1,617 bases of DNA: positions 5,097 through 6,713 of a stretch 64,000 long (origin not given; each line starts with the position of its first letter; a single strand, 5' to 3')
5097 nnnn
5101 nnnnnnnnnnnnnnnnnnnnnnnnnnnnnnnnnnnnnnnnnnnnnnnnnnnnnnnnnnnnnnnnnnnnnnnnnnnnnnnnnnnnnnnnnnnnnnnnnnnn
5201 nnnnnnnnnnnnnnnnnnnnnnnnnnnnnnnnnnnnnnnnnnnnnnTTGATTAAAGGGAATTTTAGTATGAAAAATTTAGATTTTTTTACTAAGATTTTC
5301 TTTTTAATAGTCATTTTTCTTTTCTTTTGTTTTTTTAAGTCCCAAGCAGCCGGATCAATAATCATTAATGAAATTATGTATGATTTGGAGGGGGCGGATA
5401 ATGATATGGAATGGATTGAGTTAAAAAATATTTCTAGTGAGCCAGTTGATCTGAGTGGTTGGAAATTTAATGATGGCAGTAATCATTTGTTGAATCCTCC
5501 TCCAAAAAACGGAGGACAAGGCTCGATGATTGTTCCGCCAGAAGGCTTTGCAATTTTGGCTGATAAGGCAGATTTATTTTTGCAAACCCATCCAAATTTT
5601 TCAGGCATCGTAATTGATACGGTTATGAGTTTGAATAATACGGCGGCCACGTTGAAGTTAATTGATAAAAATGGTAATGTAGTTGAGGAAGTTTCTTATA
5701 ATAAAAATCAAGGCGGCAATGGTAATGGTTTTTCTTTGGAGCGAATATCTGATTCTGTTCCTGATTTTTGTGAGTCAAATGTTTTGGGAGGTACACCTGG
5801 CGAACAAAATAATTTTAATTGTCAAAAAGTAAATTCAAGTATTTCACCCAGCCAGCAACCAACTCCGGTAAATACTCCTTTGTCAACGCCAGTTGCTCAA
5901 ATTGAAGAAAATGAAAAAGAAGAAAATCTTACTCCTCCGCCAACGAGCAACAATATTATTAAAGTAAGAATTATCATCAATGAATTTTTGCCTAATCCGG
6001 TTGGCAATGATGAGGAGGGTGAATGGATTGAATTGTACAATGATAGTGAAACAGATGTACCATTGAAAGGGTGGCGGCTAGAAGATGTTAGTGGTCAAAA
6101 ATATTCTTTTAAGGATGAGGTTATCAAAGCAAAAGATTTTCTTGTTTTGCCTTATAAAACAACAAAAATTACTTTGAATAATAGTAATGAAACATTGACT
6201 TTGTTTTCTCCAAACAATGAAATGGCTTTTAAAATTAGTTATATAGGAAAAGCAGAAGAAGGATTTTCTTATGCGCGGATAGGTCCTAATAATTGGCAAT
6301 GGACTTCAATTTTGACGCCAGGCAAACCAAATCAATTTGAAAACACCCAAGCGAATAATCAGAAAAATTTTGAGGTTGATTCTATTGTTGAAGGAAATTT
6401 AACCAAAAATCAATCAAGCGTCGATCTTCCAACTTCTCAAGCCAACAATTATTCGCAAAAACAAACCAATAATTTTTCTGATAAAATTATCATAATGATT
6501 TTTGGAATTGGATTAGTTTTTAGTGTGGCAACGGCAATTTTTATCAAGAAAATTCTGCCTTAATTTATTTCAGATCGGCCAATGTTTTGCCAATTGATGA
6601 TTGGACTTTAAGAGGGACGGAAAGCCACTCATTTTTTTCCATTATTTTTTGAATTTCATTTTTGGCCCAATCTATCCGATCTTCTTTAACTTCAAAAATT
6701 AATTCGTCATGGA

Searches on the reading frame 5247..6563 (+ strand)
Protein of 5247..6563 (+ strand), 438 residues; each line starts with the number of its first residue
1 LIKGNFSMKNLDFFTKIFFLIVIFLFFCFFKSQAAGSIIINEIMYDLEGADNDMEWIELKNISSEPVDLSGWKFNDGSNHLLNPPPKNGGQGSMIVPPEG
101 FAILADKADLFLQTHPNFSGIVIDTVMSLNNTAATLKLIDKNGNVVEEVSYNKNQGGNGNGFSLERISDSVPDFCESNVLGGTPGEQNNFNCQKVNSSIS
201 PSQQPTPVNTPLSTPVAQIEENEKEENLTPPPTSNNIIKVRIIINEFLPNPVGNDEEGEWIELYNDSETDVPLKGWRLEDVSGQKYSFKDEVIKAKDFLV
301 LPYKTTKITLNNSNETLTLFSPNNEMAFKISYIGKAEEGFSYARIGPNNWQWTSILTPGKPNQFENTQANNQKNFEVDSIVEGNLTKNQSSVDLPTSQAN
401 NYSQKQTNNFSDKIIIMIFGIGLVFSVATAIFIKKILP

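Call 4: search_protein_families(library=pfam, proteins=[window:5247-6563:+], max_evalue=0.01)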
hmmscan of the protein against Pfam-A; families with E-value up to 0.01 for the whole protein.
window:5247-6563:+ (438 aa): 1 family
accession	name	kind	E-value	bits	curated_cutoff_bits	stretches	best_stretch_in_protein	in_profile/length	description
PF00932.25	LTD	-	3.3e-36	124.4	34.3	2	32-152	2-108/109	Lamin Tail Domain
